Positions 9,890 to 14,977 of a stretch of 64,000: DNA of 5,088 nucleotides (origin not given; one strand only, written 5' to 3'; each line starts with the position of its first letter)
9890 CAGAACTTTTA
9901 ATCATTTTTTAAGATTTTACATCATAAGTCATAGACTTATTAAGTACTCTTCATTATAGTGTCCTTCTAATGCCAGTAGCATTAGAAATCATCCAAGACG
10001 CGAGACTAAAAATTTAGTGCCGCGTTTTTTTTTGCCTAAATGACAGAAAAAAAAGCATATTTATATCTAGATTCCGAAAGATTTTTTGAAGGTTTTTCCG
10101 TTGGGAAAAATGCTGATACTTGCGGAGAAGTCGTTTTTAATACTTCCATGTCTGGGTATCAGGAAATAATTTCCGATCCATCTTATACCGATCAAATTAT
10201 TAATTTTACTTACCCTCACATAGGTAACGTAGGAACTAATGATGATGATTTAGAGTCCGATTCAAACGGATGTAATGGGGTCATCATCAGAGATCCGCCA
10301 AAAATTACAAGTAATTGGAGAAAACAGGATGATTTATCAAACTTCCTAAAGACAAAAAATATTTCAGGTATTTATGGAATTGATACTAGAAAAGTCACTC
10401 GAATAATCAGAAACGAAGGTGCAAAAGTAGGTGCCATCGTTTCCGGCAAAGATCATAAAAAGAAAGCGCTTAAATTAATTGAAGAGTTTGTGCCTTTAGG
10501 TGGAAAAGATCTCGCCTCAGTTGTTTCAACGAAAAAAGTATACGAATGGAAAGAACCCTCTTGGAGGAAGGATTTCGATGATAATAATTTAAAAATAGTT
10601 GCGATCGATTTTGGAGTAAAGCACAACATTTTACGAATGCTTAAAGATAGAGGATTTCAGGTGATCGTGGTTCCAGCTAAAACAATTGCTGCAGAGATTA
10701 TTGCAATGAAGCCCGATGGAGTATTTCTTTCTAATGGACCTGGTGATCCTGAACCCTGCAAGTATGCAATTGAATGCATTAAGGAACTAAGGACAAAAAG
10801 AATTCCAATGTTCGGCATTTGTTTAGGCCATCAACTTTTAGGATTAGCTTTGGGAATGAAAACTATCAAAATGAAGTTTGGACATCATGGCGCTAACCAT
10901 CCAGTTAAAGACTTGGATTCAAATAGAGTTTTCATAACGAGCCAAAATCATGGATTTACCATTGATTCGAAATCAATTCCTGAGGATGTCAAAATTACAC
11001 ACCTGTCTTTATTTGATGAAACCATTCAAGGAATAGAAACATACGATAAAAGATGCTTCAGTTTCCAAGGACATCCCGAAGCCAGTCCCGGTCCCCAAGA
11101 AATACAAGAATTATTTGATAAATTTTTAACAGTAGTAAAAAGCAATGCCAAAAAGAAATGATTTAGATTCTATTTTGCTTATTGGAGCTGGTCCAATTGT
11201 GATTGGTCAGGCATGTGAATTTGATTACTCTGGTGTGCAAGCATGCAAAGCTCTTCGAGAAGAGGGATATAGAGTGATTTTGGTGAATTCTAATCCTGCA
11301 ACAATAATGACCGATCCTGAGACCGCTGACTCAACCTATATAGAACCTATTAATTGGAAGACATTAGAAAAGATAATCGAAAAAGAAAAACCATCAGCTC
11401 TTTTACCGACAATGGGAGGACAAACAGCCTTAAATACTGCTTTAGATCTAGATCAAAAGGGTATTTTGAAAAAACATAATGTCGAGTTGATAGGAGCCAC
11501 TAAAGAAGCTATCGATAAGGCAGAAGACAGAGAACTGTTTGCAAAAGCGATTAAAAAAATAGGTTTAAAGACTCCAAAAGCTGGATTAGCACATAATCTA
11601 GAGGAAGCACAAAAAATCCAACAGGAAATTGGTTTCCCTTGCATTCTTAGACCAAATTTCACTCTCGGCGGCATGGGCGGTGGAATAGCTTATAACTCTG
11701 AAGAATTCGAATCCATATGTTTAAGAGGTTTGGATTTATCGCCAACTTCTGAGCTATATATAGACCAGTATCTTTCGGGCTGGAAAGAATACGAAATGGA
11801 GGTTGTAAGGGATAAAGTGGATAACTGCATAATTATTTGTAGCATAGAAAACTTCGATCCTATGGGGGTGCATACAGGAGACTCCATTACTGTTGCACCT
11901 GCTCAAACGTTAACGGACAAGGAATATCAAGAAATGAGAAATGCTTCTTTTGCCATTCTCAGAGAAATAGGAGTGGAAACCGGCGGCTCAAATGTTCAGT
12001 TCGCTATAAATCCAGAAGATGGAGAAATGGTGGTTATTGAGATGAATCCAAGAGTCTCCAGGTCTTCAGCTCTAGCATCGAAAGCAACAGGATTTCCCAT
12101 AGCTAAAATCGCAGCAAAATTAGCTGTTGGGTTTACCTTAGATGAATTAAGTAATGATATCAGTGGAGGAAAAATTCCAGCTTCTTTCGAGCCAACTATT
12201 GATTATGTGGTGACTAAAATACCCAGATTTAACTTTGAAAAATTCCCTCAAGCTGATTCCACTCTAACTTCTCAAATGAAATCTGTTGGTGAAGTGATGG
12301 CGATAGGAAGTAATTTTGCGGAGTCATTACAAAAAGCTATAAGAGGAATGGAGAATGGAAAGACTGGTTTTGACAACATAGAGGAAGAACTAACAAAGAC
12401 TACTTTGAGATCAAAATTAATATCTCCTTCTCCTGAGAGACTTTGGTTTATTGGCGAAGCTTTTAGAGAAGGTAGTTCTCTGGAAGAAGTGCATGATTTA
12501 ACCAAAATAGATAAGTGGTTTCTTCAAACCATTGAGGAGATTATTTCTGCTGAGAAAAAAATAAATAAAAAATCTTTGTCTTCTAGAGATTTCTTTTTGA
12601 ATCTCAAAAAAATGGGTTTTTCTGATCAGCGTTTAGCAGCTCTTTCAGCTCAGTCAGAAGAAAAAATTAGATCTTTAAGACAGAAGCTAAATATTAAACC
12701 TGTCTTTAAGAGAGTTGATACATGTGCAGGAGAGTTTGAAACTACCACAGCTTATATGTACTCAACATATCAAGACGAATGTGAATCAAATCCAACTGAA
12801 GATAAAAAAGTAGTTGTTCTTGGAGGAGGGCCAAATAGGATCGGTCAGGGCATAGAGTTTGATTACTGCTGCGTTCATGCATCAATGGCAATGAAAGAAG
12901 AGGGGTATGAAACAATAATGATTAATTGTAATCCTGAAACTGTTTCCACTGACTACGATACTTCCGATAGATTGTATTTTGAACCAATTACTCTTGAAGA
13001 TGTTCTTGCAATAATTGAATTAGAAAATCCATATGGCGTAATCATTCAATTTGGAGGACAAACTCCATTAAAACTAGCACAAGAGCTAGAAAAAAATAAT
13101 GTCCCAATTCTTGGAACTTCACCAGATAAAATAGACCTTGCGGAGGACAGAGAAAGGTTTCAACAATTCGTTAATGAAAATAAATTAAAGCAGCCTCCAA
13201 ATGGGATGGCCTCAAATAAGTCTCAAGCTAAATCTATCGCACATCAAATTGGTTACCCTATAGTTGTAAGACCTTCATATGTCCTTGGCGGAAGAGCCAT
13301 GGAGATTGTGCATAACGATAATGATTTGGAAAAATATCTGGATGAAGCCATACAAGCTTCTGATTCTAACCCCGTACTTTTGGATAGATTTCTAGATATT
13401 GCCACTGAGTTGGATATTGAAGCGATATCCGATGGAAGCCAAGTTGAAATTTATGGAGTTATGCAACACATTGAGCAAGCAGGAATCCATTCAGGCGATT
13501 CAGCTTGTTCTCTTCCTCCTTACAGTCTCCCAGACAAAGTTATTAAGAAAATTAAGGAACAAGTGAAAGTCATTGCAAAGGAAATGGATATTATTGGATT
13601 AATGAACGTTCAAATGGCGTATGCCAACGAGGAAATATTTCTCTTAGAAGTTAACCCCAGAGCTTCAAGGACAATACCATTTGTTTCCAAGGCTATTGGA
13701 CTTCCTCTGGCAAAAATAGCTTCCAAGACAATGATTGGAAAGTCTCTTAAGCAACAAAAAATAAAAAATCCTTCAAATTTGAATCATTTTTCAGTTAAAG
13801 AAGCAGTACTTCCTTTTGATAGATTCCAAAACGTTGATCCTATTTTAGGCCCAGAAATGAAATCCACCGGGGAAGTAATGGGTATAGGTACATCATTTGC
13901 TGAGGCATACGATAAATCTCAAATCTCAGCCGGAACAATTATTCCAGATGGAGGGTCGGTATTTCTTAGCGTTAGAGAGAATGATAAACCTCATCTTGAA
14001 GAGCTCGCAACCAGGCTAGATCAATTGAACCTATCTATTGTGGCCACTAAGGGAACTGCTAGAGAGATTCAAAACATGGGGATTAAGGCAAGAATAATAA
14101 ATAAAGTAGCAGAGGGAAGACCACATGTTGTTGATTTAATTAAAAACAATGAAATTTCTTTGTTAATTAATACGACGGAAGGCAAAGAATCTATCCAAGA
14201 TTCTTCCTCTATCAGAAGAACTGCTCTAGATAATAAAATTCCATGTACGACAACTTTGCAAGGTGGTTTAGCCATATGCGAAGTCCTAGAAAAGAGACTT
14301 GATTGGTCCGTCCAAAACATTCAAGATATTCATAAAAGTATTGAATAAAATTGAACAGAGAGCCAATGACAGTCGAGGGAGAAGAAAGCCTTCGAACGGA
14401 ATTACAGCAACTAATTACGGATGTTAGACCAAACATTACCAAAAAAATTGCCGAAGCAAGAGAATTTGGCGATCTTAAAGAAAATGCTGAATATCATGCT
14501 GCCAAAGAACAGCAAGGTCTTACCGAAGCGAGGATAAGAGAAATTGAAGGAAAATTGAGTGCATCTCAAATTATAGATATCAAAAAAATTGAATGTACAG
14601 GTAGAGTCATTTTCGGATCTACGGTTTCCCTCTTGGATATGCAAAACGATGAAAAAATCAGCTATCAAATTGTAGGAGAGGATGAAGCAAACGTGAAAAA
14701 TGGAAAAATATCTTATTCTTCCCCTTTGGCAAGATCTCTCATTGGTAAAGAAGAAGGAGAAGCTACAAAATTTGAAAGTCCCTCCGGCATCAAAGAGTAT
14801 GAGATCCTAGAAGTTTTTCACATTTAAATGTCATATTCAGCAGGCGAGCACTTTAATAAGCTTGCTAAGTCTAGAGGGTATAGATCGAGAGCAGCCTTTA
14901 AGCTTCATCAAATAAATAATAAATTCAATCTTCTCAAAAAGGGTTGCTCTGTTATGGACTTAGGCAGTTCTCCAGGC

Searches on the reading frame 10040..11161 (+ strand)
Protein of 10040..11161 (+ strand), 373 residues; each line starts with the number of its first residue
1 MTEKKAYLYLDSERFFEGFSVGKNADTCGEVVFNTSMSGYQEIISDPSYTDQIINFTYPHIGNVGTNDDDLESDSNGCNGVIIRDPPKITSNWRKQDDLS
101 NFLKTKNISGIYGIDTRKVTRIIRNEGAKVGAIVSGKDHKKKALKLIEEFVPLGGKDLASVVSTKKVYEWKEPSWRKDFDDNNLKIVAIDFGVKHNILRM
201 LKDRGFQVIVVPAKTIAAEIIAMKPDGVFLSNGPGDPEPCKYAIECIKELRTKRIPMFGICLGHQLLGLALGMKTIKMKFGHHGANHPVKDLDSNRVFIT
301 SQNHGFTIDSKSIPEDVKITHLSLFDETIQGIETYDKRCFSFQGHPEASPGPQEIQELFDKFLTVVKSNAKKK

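Call 30: search_protein_families(library=ncbifam, proteins=[window:10040-11161:+], max_evalue=1e-20)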
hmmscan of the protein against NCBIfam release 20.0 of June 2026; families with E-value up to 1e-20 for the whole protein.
window:10040-11161:+ (373 aa): 3 families
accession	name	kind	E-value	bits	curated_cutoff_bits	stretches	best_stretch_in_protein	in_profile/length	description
TIGR01368.1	CPSaseIIsmall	equivalog_domain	8.7e-140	465.8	307.35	1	6-367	1-360/361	glutamine-hydrolyzing carbamoyl-phosphate synthase small subunit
NF009475.0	PRK12838.1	equivalog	5.5e-123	410.4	221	1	5-370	2-357/359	carbamoyl phosphate synthase small subunit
NF011201.0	PRK14607.1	equivalog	3e-23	82.3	670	1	195-368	13-191/534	bifunctional anthranilate synthase component II/anthranilate phosphoribosyltransferase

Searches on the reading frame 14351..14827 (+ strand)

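Call 49: search_protein_families(library=ncbifam, proteins=[window:14351-14827:+], max_evalue=1e-25)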
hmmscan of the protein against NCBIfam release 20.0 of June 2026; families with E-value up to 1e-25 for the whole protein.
window:14351-14827:+ (158 aa): 9 families
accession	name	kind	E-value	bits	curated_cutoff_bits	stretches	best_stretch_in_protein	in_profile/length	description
NF001264.0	PRK00226.1-5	equivalog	1.7e-67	226.1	180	1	1-157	1-157/158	transcription elongation factor GreA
NF001261.0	PRK00226.1-2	equivalog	8.4e-58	194.7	167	1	1-155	1-154/157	transcription elongation factor GreA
TIGR01462.1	greA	subfamily_domain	1e-52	178.2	139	1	5-155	1-150/151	transcription elongation factor GreA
NF001263.0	PRK00226.1-4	equivalog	7.9e-47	159.1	145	1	3-156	6-158/160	transcription elongation factor GreA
NF002506.1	PRK01885.1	equivalog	1e-35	122.7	188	1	5-155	4-152/156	transcription elongation factor GreB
NF001260.0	PRK00226.1-1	equivalog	2e-33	115.3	234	1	5-155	7-156/160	transcription elongation factor GreA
NF011309.0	PRK14720.1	equivalog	7.7e-33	113.6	714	1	16-155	762-900/906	transcription elongation factor GreA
TIGR01461.1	greB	equivalog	8.6e-33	113.3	171.05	1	6-155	5-152/156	transcription elongation factor GreB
NF001262.0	PRK00226.1-3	equivalog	6.7e-28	97.5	161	1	6-147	9-150/165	transcription elongation factor GreA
